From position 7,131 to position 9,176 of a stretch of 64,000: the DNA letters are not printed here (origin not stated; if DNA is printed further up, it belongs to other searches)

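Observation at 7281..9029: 582-aa orphan protein with PD-(D/E)xK-like motif and no NTPase motif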

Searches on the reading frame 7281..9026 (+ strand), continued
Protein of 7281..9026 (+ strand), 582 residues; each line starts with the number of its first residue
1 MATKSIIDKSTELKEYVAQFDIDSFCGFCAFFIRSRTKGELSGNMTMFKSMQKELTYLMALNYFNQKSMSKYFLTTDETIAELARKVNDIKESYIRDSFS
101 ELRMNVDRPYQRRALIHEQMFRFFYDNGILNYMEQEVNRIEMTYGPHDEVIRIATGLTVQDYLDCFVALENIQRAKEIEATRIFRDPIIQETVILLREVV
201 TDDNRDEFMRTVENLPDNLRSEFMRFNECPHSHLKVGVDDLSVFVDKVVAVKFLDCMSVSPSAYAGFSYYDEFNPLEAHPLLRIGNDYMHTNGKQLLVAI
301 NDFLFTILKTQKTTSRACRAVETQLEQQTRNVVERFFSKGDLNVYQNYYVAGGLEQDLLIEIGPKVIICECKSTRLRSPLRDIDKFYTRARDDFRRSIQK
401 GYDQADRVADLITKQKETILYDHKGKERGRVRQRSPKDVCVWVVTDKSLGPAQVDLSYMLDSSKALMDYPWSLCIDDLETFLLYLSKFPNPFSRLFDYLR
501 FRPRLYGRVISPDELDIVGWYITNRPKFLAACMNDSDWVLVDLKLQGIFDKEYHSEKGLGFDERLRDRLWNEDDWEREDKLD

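Call 48: find_related_loci(query=A1, collection=genome_contigs, flank=8000)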
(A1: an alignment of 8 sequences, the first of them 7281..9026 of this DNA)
Query A1 (582 aa) in genome_contigs; peptide patterns used: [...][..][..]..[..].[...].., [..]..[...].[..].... (x = any residue, [..] = any of these).
223 stretches matched a pattern; 127 encode a relative of the query (tblastn E <= 1e-3); the best 80 are kept; 80 distinct loci.
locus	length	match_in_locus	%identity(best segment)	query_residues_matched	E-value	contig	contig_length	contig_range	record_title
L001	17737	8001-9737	70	1-579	0e+0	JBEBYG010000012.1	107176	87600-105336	MAG: Cryomorpha ignava isolate T2.bin.84 NODE_439_length_107176_cov_21.021191, whole genome shotgun sequence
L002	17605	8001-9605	33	17-563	2e-80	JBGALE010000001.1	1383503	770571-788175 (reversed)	MAG: Chitinophagaceae bacterium isolate MAG_AAO_H125.01 AAOH125-1_opera_contig_8, whole genome shotgun sequence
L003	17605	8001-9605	33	17-563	6e-80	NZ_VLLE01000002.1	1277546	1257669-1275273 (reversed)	Lacibacter cauensis strain CGMCC 1.7271 IQ13DRAFT_scaffold00001.1, whole genome shotgun sequence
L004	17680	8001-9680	32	6-562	1e-79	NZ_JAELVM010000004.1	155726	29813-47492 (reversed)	Chryseobacterium endalhagicum strain L7 NODE_4_length_155726_cov_51.676019, whole genome shotgun sequence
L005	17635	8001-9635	33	4-563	7e-79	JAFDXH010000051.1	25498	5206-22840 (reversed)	MAG: Bacteroidetes bacterium isolate SZAS-20 CK_MAG-73__51__length-25498, whole genome shotgun sequence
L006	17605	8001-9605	32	17-563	6e-79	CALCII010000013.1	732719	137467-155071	MAG TPA_asm: uncultured Chitinophagaceae bacterium isolate SRR5576004_bin.106_CONCOCT_v1.1_MAG genome assembly, contig:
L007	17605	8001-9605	32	17-563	1e-77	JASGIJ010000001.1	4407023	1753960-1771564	MAG: Lacibacter sp. isolate 5N313 JMF-2111-06-0005.ont.bin.313_0, whole genome shotgun sequence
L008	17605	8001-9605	32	17-563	1e-77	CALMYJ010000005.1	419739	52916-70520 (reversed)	MAG TPA_asm: uncultured Chitinophagaceae bacterium isolate SRR2107179_bin.63_CONCOCT_v1.1_MAG genome assembly, contig: E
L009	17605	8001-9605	32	17-563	1e-77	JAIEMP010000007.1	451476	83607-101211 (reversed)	MAG: Chitinophagaceae bacterium isolate co.spades.CONCOCT.2.5kb_093 c_000000000005, whole genome shotgun sequence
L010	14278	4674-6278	32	17-563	1e-77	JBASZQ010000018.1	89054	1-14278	MAG: Chitinophagaceae bacterium isolate MFD10499_ilm_asm_bin28 k127_164112, whole genome shotgun sequence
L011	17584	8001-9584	32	17-555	2e-77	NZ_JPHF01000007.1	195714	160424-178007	Flavihumibacter sp. ZG627 contig7, whole genome shotgun sequence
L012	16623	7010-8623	32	9-557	5e-77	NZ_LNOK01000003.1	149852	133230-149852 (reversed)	Elizabethkingia ursingii strain G4122 contig_11, whole genome shotgun sequence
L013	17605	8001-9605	32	17-563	5e-77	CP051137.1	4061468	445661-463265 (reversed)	MAG: Lacibacter sp. isolate Ana54 chromosome, complete genome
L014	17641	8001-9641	32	5-564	9e-77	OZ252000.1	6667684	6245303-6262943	MAG: Ferruginibacter sp. isolate 68edfeef-088a-42c5-a09d-8d7a2ac4187b genome assembly, chromosome: 1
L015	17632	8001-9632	32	8-563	3e-76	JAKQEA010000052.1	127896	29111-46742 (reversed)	MAG: Bacteroidota bacterium isolate USDE_maxbin.081 k141_1141187, whole genome shotgun sequence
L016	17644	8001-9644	31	10-565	4e-76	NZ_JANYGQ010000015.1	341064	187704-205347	MAG: Mucilaginibacter sp. isolate 341R_metabinner_5 341R_k141_382390, whole genome shotgun sequence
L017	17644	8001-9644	32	5-564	1e-75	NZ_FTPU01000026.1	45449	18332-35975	Epilithonimonas bovis DSM 19482, whole genome shotgun sequence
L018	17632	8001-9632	31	9-564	4e-75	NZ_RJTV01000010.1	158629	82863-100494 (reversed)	Chryseobacterium sp. G0240 G0240_contig_22, whole genome shotgun sequence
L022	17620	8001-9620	31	12-564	2e-73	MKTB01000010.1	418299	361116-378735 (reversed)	MAG: Bacteroidetes bacterium 43-16 scnpilot_expt_750_bf_scaffold_17, whole genome shotgun sequence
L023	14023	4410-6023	31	9-557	1e-72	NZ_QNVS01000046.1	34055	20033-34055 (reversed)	Chryseobacterium piscium strain CCUG 51923 contig046, whole genome shotgun sequence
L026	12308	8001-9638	34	5-563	1e-85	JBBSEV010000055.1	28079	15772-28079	MAG: Chitinophagales bacterium isolate LS1_sbin.6 LS1_sbin.6_K_343634_L_28079_cov_52.5510, whole genome shotgun sequence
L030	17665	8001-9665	31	1-557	7e-67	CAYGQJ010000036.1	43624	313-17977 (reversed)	MAG TPA_asm: uncultured Flavobacteriaceae bacterium isolate ERP117304_co3_129 genome assembly, contig: NODE_1296_length_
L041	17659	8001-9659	30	9-557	1e-58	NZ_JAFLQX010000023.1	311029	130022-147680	Salegentibacter sp. BDJ18 NODE_3, whole genome shotgun sequence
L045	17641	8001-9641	31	5-563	2e-76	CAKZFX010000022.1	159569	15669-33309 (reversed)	MAG TPA_asm: uncultured Chitinophagaceae bacterium isolate SRR6145080_bin.36_CONCOCT_v1.1_MAG genome assembly, contig: E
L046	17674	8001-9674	30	9-569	1e-55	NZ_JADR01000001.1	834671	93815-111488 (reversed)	Olleya marilimosa CAM030 M890DRAFT_scaffold00001.1_C, whole genome shotgun sequence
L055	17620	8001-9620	27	2-565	5e-53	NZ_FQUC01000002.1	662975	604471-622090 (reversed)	Dysgonomonas macrotermitis strain DSM 27370, whole genome shotgun sequence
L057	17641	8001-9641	33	6-564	5e-73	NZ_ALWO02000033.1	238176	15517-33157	Indibacter alkaliphilus LW1 Indibacter_contig_47, whole genome shotgun sequence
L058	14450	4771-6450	28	5-568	4e-50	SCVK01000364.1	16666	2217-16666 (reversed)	MAG: Chitinophagaceae bacterium isolate GW715_bin.51 GW715_bin.51-119307, whole genome shotgun sequence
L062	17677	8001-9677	28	5-572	8e-47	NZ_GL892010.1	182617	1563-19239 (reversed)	Dysgonomonas mossii DSM 22836 supercont1.7, whole genome shotgun sequence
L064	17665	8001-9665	26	5-565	3e-46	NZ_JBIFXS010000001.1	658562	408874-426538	Mariniflexile sp. HNIBRBA6329 NODE_1_length_658562_cov_430.976703, whole genome shotgun sequence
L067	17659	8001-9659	27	6-562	1e-44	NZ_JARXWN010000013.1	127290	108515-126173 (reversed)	Dysgonomonas sp. PF1-14 Ga0505181_13, whole genome shotgun sequence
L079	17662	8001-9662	28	5-564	2e-40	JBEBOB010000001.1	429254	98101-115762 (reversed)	MAG: Flavobacterium sp. isolate T1.bin.151 NODE_25_length_429254_cov_96.782705, whole genome shotgun sequence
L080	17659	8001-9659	26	5-562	2e-40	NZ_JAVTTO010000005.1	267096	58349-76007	Asprobacillus argus strain S356 NODE_5_length_267096_cov_64.441819, whole genome shotgun sequence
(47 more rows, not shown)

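Call 53: search_protein_families(library=padloc, proteins=[L041:4087-6198:+, L046:6141-7913:+, L011:3402-6797:+, L005:6827-7972:+, L001:3564-7292:+, L001:9983-11221:+], max_evalue=0.001)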
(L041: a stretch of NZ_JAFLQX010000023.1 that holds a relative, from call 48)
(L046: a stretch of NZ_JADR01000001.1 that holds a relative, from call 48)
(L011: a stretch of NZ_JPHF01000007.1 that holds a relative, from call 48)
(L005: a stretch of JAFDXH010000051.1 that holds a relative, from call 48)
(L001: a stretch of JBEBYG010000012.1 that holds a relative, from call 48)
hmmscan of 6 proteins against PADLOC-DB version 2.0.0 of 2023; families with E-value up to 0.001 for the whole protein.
L041:4087-6198:+ (704 aa): 104 families (the best 25 are shown)
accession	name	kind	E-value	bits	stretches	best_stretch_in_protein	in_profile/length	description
PDLC00072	GajA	-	6.1e-288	955.1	1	1-702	1-706/709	AAA ATPase domain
PDLC00070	GajA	-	4.3e-96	320.8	2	200-638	147-590/596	AAA ATPase domain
PDLC00091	GajA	-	1.1e-85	286.8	2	200-642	138-622/627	AAA ATPase domain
PDLC00096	GajA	-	1.4e-77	259.9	2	198-650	137-623/630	AAA ATPase domain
PDLC00092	GajA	-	6.3e-75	250.9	1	1-638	1-600/604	AAA ATPase domain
PDLC00071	GajA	-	5.6e-73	244.7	2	202-642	140-584/588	AAA ATPase domain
PDLC00099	GajA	-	2.8e-71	239.3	2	199-596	146-554/626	AAA ATPase domain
PDLC00080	GajA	-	1.5e-67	226.8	2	201-594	145-552/622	AAA ATPase domain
PDLC00069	GajA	-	3.7e-61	205.4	2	203-661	174-658/687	AAA ATPase domain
PDLC00064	GajA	-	7.3e-61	204.5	1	213-643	2-460/464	AAA ATPase domain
PDLC00077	GajA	-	5.1e-59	198.4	2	175-529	162-524/616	AAA ATPase domain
PDLC00073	GajA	-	3.4e-48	163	2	148-640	83-587/589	AAA ATPase domain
PDLC00083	GajA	-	4.1e-44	149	2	206-504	151-474/639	AAA ATPase domain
PDLC00066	GajA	-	1.3e-41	140.9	2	204-544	137-461/567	AAA ATPase domain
PDLC00067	GajA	-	4.3e-39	132.5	1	202-625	160-578/604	AAA ATPase domain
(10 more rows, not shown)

L046:6141-7913:+ (591 aa): 52 families (the best 25 are shown)
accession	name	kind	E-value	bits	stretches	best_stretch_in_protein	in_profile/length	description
PDLC00127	GajB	-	1.9e-227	754.5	1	2-590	5-593/594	UrvD helicase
PDLC00133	GajB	-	6.8e-111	369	1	2-371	8-377/382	UrvD helicase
PDLC00117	GajB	-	7.1e-81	270.5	1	8-573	18-583/604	UrvD helicase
PDLC00130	GajB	-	2.3e-67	225.6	1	5-568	3-573/589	UrvD helicase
PDLC00132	GajB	-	2.2e-55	186.5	2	151-565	170-602/625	UrvD helicase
PDLC03802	RTasHel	-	1e-48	164.7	1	5-339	5-321/675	DRT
PDLC00114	GajB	-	8e-46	154.8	1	3-278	5-293/635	UrvD helicase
PDLC00123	GajB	-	1.9e-44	150.2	1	6-573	5-517/540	UrvD helicase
PDLC00103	GajB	-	1.9e-42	144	1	5-573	16-586/612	UrvD helicase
PDLC00119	GajB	-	2.6e-40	136.9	2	128-568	149-548/565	UrvD helicase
PDLC00138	GajB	-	1.5e-37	127.6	1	5-339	4-360/581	UrvD helicase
PDLC00122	GajB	-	2.4e-36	123.7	1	6-564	5-473/502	UrvD helicase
PDLC00129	GajB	-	6.2e-34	115.6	1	6-308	12-333/594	UrvD helicase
PDLC00135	GajB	-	1.6e-33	114.5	2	11-297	14-265/603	UrvD helicase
PDLC00109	GajB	-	2.8e-32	109.9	1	21-280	10-251/647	UrvD helicase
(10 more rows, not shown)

L011:3402-6797:+ (1132 aa): 21 families
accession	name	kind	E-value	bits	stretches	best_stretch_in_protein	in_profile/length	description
PDLC00512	JetC1|JetC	-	0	1060.9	1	5-1124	9-1120/1123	DUF3584 domain; MukB-like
PDLC00518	JetC1|JetC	-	1.2e-176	587.6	1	11-1120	13-1105/1112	DUF3584 domain; MukB-like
PDLC00511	JetC1|JetC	-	6.2e-121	403.2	1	10-1126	12-1098/1108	DUF3584 domain; MukB-like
PDLC00517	JetC1|JetC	-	3.8e-87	291.7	1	7-1108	13-1107/1119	DUF3584 domain; MukB-like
PDLC00514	JetC1|JetC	-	5.2e-72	241.1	1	10-1102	4-1082/1117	DUF3584 domain; MukB-like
PDLC00519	JetC1|JetC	-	7.7e-47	158.2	1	16-1119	4-1092/1097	DUF3584 domain; MukB-like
PDLC00509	JetC1|JetC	-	3.1e-31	106.4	1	16-1123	15-1146/1158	DUF3584 domain; MukB-like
PDLC00507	JetC1|JetC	-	7.6e-26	88.8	3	961-1084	1019-1140/1215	DUF3584 domain; MukB-like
PDLC00504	JetC1|JetC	-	6.5e-23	78.8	2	597-1105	609-1106/1144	DUF3584 domain; MukB-like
PDLC00505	JetC1|JetC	-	5.6e-21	72.4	1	17-1106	10-1098/1118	DUF3584 domain; MukB-like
PDLC00513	JetC1|JetC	-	1.6e-20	70.8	2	211-1084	205-1075/1140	DUF3584 domain; MukB-like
PDLC00503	JetC1|JetC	-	3.2e-20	69.9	2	638-1088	652-1091/1146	DUF3584 domain; MukB-like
PDLC00515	JetC1|JetC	-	8e-13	45.3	2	583-1085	634-1146/1212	DUF3584 domain; MukB-like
PDLC00508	JetC1|JetC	-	8.7e-12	42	1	1014-1094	1006-1081/1106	DUF3584 domain; MukB-like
PDLC00506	JetC1|JetC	-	2.1e-11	40.6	1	860-1086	876-1092/1149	DUF3584 domain; MukB-like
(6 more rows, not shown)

L005:6827-7972:+ (382 aa): 7 families
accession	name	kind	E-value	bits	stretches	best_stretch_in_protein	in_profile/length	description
PDLC00522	JetD1|JetD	-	3.1e-126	419.5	1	1-378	1-379/382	DUF2220; DUF3322; DUF2399 domain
PDLC00530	JetD1|JetD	-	1.6e-78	262.7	1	1-377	5-385/391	DUF2220; DUF3322; DUF2399 domain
PDLC00523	JetD1|JetD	-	6.1e-33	112.4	1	17-377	27-392/398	DUF2220; DUF3322; DUF2399 domain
PDLC00520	JetD1|JetD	-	3e-26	90.3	1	242-374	234-381/398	DUF2220; DUF3322; DUF2399 domain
PDLC00532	JetD1|JetD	-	9.6e-23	78.5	1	165-375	167-375/383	DUF2220; DUF3322; DUF2399 domain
PDLC00533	JetD1|JetD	-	5.5e-15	53.3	1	234-367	257-406/409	DUF2220; DUF3322; DUF2399 domain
PDLC00524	JetD1|JetD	-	7.1e-10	36.5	1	244-366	253-385/387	DUF2220; DUF3322; DUF2399 domain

L001:3564-7292:+ (1243 aa): 31 families (the best 25 are shown)
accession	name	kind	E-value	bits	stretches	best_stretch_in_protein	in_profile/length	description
PDLC03627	REase_MTase_IIG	-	0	1521.1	1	15-1242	3-1125/1136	Type IIG restriction enzyme-methyltransferase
PDLC03599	REase_MTase_IIG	-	6.9e-103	343.2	2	224-496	158-422/959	Type IIG restriction enzyme-methyltransferase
PDLC03598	REase_MTase_IIG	-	5.3e-92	307.2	1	14-991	10-869/912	Type IIG restriction enzyme-methyltransferase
PDLC02643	DrmMI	-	2.1e-73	245.9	3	590-992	870-1249/1347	DrmMI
PDLC02646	DrmMI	-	1.9e-37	126.9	2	590-988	284-672/792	DrmMI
PDLC02644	DrmMI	-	1.5e-29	100.6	1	590-987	383-793/988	DrmMI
PDLC04134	mad2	-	4.5e-15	53.4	1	228-632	139-395/492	mads_2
PDLC03618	REase_MTase_IIG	-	1.7e-14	50.1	1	589-991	866-1246/1429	Type IIG restriction enzyme-methyltransferase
PDLC02640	DrmMI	-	3.9e-14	49.3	1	810-967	702-862/1015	DrmMI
PDLC03629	REase_MTase_IIG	-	2.5e-11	40.1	1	364-498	377-511/1182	Type IIG restriction enzyme-methyltransferase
PDLC03609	REase_MTase_IIG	-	8.7e-10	35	1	365-498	369-509/1066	Type IIG restriction enzyme-methyltransferase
PDLC02626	DrmD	-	8.1e-09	33.2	1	909-987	14-90/276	DrmD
PDLC02529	PglX|PglXI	-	2e-08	30.4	1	424-657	226-424/1189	PglX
PDLC02638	DrmMI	-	2.1e-08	30.8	1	590-643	873-926/935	DrmMI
PDLC03612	REase_MTase_IIG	-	3.1e-07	27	0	412-453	496-536/1247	Type IIG restriction enzyme-methyltransferase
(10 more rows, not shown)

L001:9983-11221:+ (413 aa): 0 families

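Call 54: search_protein_families(library=pfam, proteins=[L041:4087-6198:+, L046:6141-7913:+, L015:9953-10345:+, L007:10306-11583:+, L011:3402-6797:+, L005:6827-7972:+, L046:11149-13548:+, L005:11618-13573:+, L001:3564-7292:+, L001:9983-11221:+], max_evalue=0.0001)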
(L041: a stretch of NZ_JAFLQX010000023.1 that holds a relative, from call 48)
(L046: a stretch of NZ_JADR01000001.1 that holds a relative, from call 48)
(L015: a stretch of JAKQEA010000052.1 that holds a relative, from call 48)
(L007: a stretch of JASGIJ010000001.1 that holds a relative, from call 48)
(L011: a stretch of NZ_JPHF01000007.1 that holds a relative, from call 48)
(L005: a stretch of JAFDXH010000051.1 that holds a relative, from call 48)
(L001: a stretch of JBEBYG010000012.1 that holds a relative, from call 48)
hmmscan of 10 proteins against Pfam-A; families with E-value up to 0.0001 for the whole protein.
L041:4087-6198:+ (704 aa): 6 families
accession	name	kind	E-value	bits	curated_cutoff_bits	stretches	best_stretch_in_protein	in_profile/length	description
PF13175.12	AAA_15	-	2.6e-30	106.7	32.1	1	1-388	1-373/374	AAA ATPase domain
PF20469.4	OLD-like_TOPRIM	-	2.1e-18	67.1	23.2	1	436-503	1-67/67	Overcoming lysogenization defect protein-like, TOPRIM domain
PF13304.12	AAA_21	-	2.6e-14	54.4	27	1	349-388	260-302/304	AAA domain, putative AbiEii toxin, Type IV TA system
PF02463.25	SMC_N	-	8.6e-11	42.1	40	1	3-47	2-48/220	RecF/RecN/SMC N terminal domain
PF11398.14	DUF2813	-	3.9e-09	36.8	21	0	1-90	1-90/372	Protein of unknown function (DUF2813)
PF13476.12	AAA_23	-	2.8e-08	35.1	27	1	5-276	1-199/201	AAA domain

L046:6141-7913:+ (591 aa): 3 families
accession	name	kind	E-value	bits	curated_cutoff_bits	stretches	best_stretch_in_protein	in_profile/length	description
PF00580.27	UvrD-helicase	-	1.3e-44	153.4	23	1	7-254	2-268/271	UvrD/REP helicase N-terminal domain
PF13245.12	AAA_19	-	2.1e-18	67.2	25.1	1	11-240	2-132/134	AAA domain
PF13361.12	UvrD_C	-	2.1e-11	44.3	25.6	1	392-563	208-347/350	UvrD-like helicase C-terminal domain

L015:9953-10345:+ (131 aa): 2 families
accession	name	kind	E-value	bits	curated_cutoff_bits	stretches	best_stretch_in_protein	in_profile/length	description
PF19514.5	MobC_2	-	3.3e-13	49.9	27.5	1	5-89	16-100/140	MobC-like protein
PF21983.2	NikA-like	-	4.8e-08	33.5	27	1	9-84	3-69/72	Mobilization protein NikA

L007:10306-11583:+ (426 aa): 1 family
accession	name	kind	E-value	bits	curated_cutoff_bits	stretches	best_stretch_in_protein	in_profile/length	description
PF03432.20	Relaxase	-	2.4e-30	105.9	24.6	1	17-151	1-132/132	MobA/VirD2-like, nuclease domain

L011:3402-6797:+ (1132 aa): 7 families
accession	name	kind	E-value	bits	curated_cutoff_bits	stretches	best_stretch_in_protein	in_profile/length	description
PF13555.12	AAA_29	-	8.2e-22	77.2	27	1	16-76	1-60/61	P-loop containing region of AAA domain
PF13558.12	SbcC_Walker_B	-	6.7e-19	68.4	27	1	981-1071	2-89/90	SbcC/RAD50-like, Walker B motif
PF02463.25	SMC_N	-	3.7e-10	40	40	0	16-64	2-50/220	RecF/RecN/SMC N terminal domain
PF13476.12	AAA_23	-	1.8e-09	39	27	1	19-288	2-193/201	AAA domain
PF04310.18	MukB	-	2.4e-05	24.6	23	1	16-100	6-90/226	MukB N-terminal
PF00005.33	ABC_tran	-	7.6e-05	23.8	25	0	37-150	10-119/137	ABC transporter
PF13304.12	AAA_21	-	9.4e-05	23.1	27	1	43-108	4-63/304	AAA domain, putative AbiEii toxin, Type IV TA system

L005:6827-7972:+ (382 aa): 2 families
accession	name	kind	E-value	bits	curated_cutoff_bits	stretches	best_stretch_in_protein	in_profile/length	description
PF09983.15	JetD_C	-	5e-34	117.6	22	1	212-374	9-178/179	Wadjet protein JetD, C-terminal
PF11795.13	DUF3322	-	1.5e-24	87.5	22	1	4-184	1-190/190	Uncharacterized protein conserved in bacteria N-term (DUF3322)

L046:11149-13548:+ (800 aa): 5 families
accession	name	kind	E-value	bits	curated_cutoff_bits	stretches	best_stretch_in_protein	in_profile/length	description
PF19044.6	P-loop_TraG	-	1.2e-61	209.1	25.8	1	396-798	1-410/413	TraG P-loop domain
PF01935.23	DUF87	-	2e-11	44.8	23.2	1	422-628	23-216/220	Helicase HerA, central domain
PF12991.12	DUF3875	-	2e-06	28.1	27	1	2-50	4-52/53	Domain of unknown function, B. Theta Gene description (DUF3875)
PF12846.13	AAA_10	-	3.7e-06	26.7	27.5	1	418-741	17-336/362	AAA-like domain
PF10412.15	TrwB_AAD_bind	-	2.2e-05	24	20.5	0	419-465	12-59/387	Type IV secretion-system coupling protein DNA-binding domain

L005:11618-13573:+ (652 aa): 4 families
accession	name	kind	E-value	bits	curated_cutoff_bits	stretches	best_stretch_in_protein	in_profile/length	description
PF14293.11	YWFCY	-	1.5e-55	187.6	24.4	1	6-149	1-144/144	YWFCY protein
PF02534.20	T4SS-DNA_transf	-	1.5e-21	77.2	20.1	1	200-559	44-407/468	Type IV secretory system Conjugative DNA transfer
PF12696.13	TraG-D_C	-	3.9e-14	53.1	22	1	460-571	3-124/126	TraM recognition site of TraD and TraG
PF10412.15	TrwB_AAD_bind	-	1.2e-10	41.3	20.5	1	433-590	221-386/387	Type IV secretion-system coupling protein DNA-binding domain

L001:3564-7292:+ (1243 aa): 5 families
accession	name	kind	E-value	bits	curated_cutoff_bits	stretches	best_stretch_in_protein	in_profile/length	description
PF20473.4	MmeI_Mtase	-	3.4e-37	128.5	27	1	413-705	7-249/259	MmeI, DNA-methyltransferase domain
PF20464.3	MmeI_N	-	4.7e-25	89.4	27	1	16-242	3-179/181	MmeI, N-terminal domain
PF20465.4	MmeI_hel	-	7.2e-16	59.2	27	1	249-320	2-75/75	MmeI, helicase spacer domain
PF07669.17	Eco57I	-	5.6e-09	36.8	25.3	1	478-671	2-154/171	Eco57I restriction-modification methylase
PF20466.3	MmeI_TRD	-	5.9e-07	29.5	27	1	883-947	142-206/207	MmeI, target recognition domain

L001:9983-11221:+ (413 aa): 0 families

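Call 55: search_protein_families(library=padloc, alignment_id=A4, max_evalue=0.01)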
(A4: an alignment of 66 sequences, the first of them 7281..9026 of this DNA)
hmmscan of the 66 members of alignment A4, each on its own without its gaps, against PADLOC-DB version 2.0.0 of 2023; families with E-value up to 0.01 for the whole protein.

A. member 1, window:7281-9026:+ (582 aa): 0 families

B. families by the number of members that match (of 66 scanned): 20 families
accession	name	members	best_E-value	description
PDLC04917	PDC-S12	17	1.1e-08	-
PDLC00872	E2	17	5.7e-06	E2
PDLC00833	E1-E2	16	8.3e-07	E1-E2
PDLC00865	E2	15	3.7e-06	E2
PDLC00871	E2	4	2.3e-05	E2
PDLC01880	CARF4--CARF_PDDEXK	4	7e-05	-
PDLC01968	CARF_PDDEXK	4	0.00069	-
PDLC01619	Csx1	3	0.00041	CAS-III; associated_signaling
PDLC01891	CARF4--CARF_PDDEXK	2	4.1e-05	-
PDLC01037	Csx1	2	0.00033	ARF+Nuclease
PDLC03809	RTasNUDIX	1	0.00014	DRT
PDLC02294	AbiEii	1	0.00014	AbiEii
PDLC00870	E2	1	0.00026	E2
PDLC03034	MTase_I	1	0.00075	Type I methyltransferase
PDLC01889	CARF4--CARF_PDDEXK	1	0.00087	-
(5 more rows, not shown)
